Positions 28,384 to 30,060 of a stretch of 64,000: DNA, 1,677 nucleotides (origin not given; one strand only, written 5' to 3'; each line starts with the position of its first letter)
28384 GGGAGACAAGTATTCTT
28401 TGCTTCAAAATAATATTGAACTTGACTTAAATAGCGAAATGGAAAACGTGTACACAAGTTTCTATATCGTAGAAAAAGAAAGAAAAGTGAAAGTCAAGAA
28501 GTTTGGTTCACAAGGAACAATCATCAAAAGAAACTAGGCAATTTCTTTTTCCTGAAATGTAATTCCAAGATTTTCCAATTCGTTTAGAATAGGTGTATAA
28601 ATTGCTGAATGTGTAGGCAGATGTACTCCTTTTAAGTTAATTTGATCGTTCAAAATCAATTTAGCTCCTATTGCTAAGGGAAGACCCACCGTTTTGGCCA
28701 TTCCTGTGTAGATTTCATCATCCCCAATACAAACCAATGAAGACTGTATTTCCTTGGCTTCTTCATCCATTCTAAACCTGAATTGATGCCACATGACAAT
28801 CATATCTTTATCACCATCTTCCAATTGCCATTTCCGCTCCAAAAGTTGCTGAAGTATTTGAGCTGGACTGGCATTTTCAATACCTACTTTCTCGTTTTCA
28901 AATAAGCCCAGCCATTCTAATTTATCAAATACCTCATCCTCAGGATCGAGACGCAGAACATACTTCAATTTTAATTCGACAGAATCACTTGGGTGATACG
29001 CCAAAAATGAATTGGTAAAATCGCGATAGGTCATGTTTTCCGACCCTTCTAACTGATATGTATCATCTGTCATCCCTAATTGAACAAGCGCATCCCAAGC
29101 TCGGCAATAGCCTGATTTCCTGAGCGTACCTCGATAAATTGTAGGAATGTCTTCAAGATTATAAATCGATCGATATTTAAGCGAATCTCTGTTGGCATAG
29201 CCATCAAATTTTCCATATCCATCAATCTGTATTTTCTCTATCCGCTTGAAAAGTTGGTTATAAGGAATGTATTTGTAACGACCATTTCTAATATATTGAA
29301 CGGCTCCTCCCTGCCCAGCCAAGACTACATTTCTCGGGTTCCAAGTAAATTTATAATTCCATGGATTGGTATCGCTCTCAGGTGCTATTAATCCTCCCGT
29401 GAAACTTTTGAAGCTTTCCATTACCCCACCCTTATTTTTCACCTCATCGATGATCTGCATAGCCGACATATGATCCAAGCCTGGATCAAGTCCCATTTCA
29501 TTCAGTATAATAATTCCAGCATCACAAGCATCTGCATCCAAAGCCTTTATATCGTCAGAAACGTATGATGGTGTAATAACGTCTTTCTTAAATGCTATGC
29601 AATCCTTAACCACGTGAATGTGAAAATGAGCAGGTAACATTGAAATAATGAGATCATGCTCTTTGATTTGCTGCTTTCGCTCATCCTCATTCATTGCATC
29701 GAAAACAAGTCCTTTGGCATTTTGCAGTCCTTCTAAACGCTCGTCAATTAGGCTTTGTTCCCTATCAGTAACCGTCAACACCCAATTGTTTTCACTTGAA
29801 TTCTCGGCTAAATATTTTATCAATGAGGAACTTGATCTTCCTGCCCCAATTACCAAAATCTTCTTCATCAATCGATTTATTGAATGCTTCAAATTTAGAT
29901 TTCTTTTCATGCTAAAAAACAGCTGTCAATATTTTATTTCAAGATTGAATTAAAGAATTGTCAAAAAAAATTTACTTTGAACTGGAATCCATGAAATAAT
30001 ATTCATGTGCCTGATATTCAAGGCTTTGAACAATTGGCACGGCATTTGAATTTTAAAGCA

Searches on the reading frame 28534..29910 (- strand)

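Call 3: search_protein_families(library=pfam, proteins=[window:28534-29910:-], max_evalue=1)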
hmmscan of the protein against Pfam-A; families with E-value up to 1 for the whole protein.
window:28534-29910:- (458 aa): 6 families
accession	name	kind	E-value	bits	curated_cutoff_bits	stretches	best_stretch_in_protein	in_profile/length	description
PF16653.10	Sacchrp_dh_C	-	5.7e-78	263.1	31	1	140-450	1-265/265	Saccharopine dehydrogenase C-terminal domain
PF03435.24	Sacchrp_dh_NADP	-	6.8e-15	56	25.1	1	18-136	1-129/129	Saccharopine dehydrogenase NADP binding domain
PF01488.26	Shikimate_DH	-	0.00095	19.7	24.3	1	15-95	12-86/138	Shikimate / quinate 5-dehydrogenase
PF01118.30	Semialdhyde_dh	-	0.047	14.5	26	1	17-112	1-94/121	Semialdehyde dehydrogenase, NAD binding domain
PF01408.29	GFO_IDH_MocA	-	0.052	14.7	24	1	17-112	2-90/120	Oxidoreductase family, NAD-binding Rossmann fold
PF02186.21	TFIIE_beta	-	0.22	12.2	28.1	1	218-251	40-65/66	TFIIE beta subunit core domain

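Call 4: search_protein_families(library=ncbifam, proteins=[window:28534-29910:-], max_evalue=1)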
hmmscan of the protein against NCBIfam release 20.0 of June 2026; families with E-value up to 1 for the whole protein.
window:28534-29910:- (458 aa): 7 families
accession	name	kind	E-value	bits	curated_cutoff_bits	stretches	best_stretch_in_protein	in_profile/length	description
TIGR00507.1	aroE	equivalog_domain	0.0013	18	200.2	1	7-115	108-207/270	shikimate dehydrogenase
NF001310.0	PRK00258.1-2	equivalog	0.0095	15.1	221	1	4-92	110-194/279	shikimate dehydrogenase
NF007039.0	PRK09496.3-2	equivalog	0.025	13.4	293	1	7-90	220-300/446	Trk system potassium transporter TrkA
NF000744.0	PRK00045.1-3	equivalog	0.041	12.7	429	1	15-95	185-261/447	glutamyl-tRNA reductase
TIGR01746.1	Thioester-redct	subfamily_domain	0.043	13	213.35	0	269-385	211-326/371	thioester reductase domain-containing protein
TIGR01035.1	hemA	equivalog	0.12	11.3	209.55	1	16-94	181-250/416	glutamyl-tRNA reductase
TIGR01087.1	murD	equivalog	0.19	10.7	211.95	1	17-89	1-68/441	UDP-N-acetylmuramoyl-L-alanine--D-glutamate ligase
